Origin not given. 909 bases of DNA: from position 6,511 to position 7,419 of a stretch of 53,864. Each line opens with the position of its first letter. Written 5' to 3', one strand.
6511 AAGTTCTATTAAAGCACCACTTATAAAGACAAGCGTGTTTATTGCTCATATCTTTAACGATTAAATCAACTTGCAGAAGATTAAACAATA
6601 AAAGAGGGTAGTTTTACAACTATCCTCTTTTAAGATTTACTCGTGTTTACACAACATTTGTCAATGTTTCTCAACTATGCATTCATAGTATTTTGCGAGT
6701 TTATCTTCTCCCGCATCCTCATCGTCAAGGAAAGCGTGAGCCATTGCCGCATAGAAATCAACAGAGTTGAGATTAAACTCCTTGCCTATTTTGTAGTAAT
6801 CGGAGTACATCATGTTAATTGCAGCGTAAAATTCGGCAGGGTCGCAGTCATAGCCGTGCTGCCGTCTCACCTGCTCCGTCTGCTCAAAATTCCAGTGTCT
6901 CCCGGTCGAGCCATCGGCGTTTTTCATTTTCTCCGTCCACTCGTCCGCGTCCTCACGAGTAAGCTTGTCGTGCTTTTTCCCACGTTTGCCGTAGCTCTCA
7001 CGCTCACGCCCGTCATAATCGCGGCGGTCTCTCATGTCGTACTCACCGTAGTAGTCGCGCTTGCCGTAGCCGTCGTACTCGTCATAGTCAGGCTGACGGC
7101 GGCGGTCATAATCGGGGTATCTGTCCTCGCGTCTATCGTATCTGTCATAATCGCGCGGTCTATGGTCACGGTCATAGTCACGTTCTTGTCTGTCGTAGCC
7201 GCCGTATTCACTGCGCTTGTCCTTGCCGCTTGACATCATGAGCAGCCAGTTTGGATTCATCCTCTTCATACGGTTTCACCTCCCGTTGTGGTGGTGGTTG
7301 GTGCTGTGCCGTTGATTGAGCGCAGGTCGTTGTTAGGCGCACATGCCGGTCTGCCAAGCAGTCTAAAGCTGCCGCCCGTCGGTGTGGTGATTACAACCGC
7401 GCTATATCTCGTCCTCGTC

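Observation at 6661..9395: Five-gene cargo block of low-complexity Cys/Gly/Asn/Tyr/Arg-Asp-rich proteins downstream of the lysis genes: possible self-assembling surface or spore-coat-like material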

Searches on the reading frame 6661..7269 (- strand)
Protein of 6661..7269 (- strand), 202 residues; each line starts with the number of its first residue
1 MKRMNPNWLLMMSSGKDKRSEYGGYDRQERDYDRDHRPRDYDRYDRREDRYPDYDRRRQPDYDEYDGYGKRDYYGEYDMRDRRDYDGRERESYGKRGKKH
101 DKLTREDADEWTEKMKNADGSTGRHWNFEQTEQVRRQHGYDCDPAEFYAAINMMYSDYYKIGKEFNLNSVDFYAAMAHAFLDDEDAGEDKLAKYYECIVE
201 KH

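Call 3: search_protein_families(library=pfam, proteins=[window:6661-7269:-], max_evalue=1)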
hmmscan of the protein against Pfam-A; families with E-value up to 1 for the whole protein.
window:6661-7269:- (202 aa): 1 family
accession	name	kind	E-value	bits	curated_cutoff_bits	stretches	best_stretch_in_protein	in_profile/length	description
PF25223.1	DUF7841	-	3.8e-27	95.2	25.2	1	92-196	7-114/114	Domain of unknown function (DUF7841)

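Call 4: search_protein_families(library=phrogs, proteins=[window:6661-7269:-], max_evalue=1)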
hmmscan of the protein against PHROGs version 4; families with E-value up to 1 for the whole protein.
window:6661-7269:- (202 aa): 1 family
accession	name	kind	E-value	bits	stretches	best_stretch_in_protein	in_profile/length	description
phrog_665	-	unknown function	0.039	15.2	1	181-200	20-39/56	-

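Call 12: search_protein_families(library=ncbifam, proteins=[window:6661-7269:-], max_evalue=1)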
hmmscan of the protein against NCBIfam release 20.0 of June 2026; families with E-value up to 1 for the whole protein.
window:6661-7269:- (202 aa): 0 families

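Call 69: search_protein_families(library=padloc, proteins=[window:6661-7269:-], max_evalue=0.1)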
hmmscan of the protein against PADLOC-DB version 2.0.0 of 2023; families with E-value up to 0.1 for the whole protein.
window:6661-7269:- (202 aa): 0 families
